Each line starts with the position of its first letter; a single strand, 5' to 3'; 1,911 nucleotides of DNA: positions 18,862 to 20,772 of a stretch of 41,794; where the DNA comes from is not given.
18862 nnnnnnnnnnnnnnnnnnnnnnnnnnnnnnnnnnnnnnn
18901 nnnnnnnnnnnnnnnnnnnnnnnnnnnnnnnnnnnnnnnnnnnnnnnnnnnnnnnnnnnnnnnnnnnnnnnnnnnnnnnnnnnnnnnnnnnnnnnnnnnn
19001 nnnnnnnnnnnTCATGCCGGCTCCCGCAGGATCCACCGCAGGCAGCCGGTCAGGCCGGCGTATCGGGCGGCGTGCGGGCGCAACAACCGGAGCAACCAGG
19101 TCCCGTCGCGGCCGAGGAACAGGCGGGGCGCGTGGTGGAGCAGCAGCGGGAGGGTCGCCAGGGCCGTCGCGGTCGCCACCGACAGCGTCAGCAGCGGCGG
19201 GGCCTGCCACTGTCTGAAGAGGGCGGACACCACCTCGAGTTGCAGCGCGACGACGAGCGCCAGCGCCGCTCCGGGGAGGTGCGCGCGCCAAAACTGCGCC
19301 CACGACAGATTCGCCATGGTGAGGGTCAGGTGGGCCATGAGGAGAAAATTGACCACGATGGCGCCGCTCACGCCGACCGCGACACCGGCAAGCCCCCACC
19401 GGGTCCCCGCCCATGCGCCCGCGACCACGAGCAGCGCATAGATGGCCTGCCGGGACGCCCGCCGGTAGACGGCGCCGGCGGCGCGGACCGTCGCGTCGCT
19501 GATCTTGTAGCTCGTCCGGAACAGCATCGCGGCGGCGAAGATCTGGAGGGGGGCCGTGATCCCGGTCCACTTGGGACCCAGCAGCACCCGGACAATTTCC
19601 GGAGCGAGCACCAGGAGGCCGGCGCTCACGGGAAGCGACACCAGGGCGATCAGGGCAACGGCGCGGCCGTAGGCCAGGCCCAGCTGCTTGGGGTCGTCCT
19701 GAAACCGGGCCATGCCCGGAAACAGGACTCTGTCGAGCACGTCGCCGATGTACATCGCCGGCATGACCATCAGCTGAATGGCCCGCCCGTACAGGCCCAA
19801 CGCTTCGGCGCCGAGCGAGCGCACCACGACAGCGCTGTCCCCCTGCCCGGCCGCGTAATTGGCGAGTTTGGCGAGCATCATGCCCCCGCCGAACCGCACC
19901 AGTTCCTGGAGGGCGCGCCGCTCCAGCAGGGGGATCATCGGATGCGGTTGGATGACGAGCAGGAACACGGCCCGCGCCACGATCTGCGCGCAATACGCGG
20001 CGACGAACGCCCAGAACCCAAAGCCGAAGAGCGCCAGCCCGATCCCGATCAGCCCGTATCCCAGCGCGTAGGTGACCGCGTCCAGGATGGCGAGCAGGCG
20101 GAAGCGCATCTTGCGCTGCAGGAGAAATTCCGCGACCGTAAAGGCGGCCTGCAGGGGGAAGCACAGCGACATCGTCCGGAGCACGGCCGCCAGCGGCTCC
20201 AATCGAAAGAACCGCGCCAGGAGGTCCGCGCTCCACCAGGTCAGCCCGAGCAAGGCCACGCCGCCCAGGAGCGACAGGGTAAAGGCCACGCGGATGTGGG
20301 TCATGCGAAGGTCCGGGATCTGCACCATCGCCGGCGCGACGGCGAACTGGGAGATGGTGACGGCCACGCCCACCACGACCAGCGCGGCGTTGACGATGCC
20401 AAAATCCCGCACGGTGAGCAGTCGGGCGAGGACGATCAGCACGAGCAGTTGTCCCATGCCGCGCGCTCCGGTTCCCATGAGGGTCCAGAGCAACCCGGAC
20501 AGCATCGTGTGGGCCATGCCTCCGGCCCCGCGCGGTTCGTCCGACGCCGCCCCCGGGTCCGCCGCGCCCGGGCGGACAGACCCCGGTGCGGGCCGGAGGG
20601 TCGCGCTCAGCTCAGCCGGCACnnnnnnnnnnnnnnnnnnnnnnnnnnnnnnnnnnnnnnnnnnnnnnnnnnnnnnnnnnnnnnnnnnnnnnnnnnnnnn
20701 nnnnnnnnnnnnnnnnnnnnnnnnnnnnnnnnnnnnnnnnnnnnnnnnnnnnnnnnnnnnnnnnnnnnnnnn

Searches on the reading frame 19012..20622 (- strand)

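Call 8: search_protein_families(library=ncbifam, proteins=[window:19012-20622:-], max_evalue=0.00001)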
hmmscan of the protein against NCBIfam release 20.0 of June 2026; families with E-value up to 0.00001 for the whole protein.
window:19012-20622:- (536 aa): 3 families
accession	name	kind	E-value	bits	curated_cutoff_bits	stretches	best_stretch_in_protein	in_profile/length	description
NF007773.0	PRK10459.1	equivalog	7.2e-51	173.7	273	1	37-490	4-461/492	MOP flippase family protein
NF047674.1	TeichurnBiosyTuaB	equivalog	1.2e-41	143.3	580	1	37-487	5-458/469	teichuronic acid biosynthesis protein TuaB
NF058658.1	Oglyco_Wzx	exception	2.7e-27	95.9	720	1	42-458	12-427/478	O-glycosylation flippase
